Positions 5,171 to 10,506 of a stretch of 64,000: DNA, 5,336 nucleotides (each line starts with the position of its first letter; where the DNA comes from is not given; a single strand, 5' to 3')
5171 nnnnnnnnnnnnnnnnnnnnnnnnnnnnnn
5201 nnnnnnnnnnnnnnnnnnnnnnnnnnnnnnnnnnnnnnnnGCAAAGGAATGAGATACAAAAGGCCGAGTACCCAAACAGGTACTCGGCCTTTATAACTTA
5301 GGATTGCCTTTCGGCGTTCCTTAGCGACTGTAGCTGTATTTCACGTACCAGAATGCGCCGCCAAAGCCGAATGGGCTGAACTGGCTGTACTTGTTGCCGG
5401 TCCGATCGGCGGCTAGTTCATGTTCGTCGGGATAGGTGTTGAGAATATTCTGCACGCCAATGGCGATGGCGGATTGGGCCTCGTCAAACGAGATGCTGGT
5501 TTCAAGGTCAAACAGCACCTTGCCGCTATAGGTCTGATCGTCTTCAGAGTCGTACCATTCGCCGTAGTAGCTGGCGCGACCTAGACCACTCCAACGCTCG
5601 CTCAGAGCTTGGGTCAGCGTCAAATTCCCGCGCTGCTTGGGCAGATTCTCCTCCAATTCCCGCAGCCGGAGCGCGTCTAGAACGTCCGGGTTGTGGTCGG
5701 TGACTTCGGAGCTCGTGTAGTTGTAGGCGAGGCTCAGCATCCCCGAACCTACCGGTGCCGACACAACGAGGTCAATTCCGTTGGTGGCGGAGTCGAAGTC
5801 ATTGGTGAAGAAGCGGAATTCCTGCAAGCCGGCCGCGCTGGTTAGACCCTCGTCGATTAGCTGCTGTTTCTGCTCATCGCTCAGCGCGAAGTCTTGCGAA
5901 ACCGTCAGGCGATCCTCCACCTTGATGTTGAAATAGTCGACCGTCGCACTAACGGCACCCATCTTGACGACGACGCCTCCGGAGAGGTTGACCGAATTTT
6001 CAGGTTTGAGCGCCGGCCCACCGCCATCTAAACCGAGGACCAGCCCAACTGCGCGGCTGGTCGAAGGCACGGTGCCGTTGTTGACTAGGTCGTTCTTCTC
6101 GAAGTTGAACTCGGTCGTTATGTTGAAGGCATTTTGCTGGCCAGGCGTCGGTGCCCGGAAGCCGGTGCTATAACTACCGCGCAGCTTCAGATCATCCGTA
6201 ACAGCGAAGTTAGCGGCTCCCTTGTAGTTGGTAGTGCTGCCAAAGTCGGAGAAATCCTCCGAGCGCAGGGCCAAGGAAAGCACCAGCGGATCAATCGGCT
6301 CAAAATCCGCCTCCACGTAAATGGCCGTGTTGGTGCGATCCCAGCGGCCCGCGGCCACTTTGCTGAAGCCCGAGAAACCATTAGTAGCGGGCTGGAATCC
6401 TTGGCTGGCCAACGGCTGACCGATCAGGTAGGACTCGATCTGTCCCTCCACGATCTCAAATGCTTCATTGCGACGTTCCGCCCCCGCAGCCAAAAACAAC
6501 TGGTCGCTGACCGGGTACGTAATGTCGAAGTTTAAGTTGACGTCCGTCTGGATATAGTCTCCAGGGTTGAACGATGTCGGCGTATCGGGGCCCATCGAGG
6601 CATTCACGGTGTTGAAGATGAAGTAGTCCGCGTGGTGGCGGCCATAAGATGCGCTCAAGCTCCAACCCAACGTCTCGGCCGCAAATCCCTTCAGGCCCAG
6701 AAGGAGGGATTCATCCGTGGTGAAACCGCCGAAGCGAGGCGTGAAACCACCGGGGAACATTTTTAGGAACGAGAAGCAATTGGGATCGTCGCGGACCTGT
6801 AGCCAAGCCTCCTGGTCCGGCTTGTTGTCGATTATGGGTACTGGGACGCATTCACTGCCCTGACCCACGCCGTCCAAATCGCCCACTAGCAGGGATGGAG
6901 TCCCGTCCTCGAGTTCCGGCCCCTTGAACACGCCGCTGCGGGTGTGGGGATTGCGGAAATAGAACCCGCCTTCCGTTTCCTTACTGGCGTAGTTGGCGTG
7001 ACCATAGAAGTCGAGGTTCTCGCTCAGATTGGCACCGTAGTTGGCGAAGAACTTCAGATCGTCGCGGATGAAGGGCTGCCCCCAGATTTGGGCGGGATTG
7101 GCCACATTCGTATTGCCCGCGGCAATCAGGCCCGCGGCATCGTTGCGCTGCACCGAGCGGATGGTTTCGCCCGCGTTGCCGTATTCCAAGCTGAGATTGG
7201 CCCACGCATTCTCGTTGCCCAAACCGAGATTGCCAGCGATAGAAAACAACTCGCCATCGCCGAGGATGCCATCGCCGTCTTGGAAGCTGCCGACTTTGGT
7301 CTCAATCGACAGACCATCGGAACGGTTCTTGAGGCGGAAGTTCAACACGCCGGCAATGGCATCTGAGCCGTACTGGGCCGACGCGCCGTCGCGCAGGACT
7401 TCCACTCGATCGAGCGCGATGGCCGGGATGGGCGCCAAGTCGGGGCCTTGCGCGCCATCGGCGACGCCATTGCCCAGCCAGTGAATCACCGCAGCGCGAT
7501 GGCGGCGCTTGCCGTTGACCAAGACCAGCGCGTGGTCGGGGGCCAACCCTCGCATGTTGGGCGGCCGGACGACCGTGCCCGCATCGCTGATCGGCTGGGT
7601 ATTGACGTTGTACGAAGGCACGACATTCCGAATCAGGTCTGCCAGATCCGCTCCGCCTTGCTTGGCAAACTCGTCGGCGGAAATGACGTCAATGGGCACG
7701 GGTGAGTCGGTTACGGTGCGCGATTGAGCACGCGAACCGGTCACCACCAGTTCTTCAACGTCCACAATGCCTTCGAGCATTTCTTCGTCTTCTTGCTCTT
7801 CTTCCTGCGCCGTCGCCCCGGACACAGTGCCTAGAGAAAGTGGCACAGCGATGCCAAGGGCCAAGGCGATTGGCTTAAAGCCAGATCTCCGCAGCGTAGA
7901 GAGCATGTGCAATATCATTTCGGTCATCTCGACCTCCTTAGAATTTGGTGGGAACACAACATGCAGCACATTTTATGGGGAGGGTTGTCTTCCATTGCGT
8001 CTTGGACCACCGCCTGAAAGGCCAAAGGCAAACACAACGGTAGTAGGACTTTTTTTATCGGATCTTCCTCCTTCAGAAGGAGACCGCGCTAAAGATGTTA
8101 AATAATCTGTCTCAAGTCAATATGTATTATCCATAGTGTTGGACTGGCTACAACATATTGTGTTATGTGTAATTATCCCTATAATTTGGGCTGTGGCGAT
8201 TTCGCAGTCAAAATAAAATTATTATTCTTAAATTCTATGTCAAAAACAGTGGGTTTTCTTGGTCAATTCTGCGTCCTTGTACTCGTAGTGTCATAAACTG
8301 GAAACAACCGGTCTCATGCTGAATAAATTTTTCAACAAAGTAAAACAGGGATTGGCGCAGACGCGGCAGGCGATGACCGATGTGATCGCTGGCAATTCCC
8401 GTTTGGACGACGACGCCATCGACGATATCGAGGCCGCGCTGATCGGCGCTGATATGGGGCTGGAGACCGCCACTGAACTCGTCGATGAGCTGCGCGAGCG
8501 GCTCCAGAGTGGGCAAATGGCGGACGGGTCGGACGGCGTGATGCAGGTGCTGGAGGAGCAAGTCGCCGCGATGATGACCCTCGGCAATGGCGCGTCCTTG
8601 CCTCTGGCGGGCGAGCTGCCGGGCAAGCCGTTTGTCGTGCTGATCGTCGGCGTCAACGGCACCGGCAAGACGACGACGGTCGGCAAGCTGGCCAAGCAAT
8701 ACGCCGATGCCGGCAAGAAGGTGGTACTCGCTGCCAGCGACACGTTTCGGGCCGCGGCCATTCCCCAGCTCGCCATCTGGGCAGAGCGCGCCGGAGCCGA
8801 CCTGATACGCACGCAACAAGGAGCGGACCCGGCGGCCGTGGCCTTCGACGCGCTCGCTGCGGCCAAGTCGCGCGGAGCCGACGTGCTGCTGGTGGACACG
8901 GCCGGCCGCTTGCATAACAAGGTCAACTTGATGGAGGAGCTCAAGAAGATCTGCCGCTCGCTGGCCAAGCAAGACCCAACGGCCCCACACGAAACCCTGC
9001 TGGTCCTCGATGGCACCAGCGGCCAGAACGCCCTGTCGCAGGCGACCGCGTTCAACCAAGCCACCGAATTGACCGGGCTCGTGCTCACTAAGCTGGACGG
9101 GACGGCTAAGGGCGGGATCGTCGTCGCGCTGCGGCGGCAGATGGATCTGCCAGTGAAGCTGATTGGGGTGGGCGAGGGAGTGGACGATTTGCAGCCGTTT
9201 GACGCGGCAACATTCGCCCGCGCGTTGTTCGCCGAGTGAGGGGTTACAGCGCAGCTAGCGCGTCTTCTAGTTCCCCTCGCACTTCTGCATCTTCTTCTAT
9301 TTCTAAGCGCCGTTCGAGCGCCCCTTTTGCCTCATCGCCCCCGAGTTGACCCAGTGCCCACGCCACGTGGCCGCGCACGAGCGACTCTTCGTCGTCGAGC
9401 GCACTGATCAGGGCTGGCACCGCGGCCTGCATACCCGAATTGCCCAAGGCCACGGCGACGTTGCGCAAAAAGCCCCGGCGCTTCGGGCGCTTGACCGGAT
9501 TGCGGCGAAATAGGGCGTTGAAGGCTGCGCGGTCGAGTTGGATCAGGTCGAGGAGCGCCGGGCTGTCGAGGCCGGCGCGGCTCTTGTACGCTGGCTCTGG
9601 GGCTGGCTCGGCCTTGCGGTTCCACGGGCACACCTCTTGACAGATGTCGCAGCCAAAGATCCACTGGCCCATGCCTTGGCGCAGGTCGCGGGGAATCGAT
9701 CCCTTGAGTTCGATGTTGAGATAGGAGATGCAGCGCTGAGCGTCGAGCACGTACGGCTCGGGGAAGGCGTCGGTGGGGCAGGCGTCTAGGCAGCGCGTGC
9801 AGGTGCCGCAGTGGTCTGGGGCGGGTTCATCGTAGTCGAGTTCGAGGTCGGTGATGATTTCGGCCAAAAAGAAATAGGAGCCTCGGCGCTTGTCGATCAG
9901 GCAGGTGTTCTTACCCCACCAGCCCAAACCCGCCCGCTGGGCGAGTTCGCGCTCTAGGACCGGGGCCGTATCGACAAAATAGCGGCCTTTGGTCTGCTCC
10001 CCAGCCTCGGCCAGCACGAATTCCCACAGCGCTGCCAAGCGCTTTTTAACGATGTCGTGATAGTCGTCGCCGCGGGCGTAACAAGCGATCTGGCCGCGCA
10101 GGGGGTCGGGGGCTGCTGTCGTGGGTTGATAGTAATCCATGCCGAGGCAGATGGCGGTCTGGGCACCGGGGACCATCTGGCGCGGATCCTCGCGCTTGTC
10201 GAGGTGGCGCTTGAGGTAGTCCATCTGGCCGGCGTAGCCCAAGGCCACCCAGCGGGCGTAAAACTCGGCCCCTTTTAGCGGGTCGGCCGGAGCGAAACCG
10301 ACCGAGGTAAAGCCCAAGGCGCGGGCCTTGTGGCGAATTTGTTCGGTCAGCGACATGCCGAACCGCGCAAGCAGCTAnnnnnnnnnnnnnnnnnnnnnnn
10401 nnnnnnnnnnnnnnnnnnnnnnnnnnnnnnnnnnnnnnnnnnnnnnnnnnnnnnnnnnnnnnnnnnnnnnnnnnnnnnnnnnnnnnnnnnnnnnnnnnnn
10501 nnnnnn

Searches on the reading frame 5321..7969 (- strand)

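Call 45: search_protein_families(library=pfam, proteins=[window:5321-7969:-])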
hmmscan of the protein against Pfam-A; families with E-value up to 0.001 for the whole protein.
window:5321-7969:- (882 aa): 2 families
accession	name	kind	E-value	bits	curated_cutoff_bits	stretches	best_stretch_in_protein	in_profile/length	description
PF00593.30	TonB_dep_Rec_b-barrel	-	1.1e-32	114.9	27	1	416-842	57-436/436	TonB dependent receptor-like, beta-barrel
PF07715.20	Plug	-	5.8e-21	75.4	23.9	1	86-208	2-107/107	TonB-dependent Receptor Plug Domain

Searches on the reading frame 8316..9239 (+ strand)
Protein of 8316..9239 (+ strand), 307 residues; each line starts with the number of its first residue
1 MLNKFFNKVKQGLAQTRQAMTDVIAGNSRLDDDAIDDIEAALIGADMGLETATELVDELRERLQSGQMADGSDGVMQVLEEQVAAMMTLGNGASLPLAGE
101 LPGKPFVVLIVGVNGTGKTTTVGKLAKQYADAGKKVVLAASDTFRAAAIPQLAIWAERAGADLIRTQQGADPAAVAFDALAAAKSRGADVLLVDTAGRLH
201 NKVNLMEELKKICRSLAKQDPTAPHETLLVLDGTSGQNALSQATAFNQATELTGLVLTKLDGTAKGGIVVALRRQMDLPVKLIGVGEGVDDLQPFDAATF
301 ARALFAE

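Call 45: search_protein_families(library=pfam, proteins=[window:8316-9239:+])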
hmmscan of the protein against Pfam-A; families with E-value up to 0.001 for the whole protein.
window:8316-9239:+ (307 aa): 12 families
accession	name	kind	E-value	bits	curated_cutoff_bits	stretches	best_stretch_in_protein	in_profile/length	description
PF00448.28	SRP54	-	4.5e-75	252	22.7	1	105-305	1-195/196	SRP54-type protein, GTPase domain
PF02881.24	SRP54_N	-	6.8e-11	42.7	22.4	1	20-71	5-64/75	SRP54-type protein, helical bundle domain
PF13191.12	AAA_16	-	2.8e-08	34.9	32.6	1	105-235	24-142/167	AAA ATPase domain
PF13604.12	AAA_30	-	1.5e-06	28.5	27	1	107-202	20-103/191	AAA domain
PF13401.12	AAA_22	-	1.6e-05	25.7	27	1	108-215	8-110/130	AAA domain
PF06414.18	Zeta_toxin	-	0.00011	22.2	22.3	1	103-199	14-107/199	Zeta toxin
PF13207.12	AAA_17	-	0.00017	22.3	27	0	111-211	1-94/136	AAA domain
PF13671.12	AAA_33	-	0.0002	22.1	27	1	107-204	1-79/143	AAA domain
PF20720.3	nSTAND3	-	0.00026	21.1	27.2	0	107-139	19-51/155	Novel STAND NTPase 3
PF25199.1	nSTAND_NTPase5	-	0.00027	21.2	34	0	102-189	38-125/145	Novel STAND NTPase 5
PF01656.29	CbiA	-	0.00032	21.1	25.4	0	115-140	9-34/125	CobQ/CobB/MinD/ParA nucleotide binding domain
PF13245.12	AAA_19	-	0.0004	21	25.1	1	107-205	13-110/134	AAA domain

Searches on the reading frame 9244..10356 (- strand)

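Call 45: search_protein_families(library=pfam, proteins=[window:9244-10356:-])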
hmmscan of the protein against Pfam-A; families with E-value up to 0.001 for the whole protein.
window:9244-10356:- (370 aa): 10 families
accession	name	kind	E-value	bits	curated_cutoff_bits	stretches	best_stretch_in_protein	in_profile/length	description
PF13484.11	Fer4_16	-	1.9e-24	86.7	30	1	182-246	1-66/66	4Fe-4S double cluster binding domain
PF08331.15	QueG_DUF1730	-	5.6e-22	77.9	25.1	1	55-130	1-77/77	Epoxyqueuosine reductase QueG, DUF1730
PF13646.12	HEAT_2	-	1.4e-13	51.4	27.7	1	298-368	18-88/88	HEAT repeats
PF03130.22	HEAT_PBS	-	5.8e-08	32.9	20.9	0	298-322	3-27/27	PBS lyase HEAT-like repeat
PF13513.12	HEAT_EZ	-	6.2e-06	27.1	27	1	310-338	27-55/55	HEAT-like repeat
PF13183.11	Fer4_8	-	0.0001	23.2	27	0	177-195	48-66/68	4Fe-4S dicluster domain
PF14697.11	Fer4_21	-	0.00031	21.2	35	0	180-196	38-55/59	4Fe-4S dicluster domain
PF00037.32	Fer4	-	0.00069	19.8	21.1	0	180-197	5-22/24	4Fe-4S binding domain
PF13237.11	Fer4_10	-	0.00087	19.6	25.5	0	180-195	6-21/53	4Fe-4S dicluster domain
PF13187.11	Fer4_9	-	0.0009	19.7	27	0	177-197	34-51/52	4Fe-4S dicluster domain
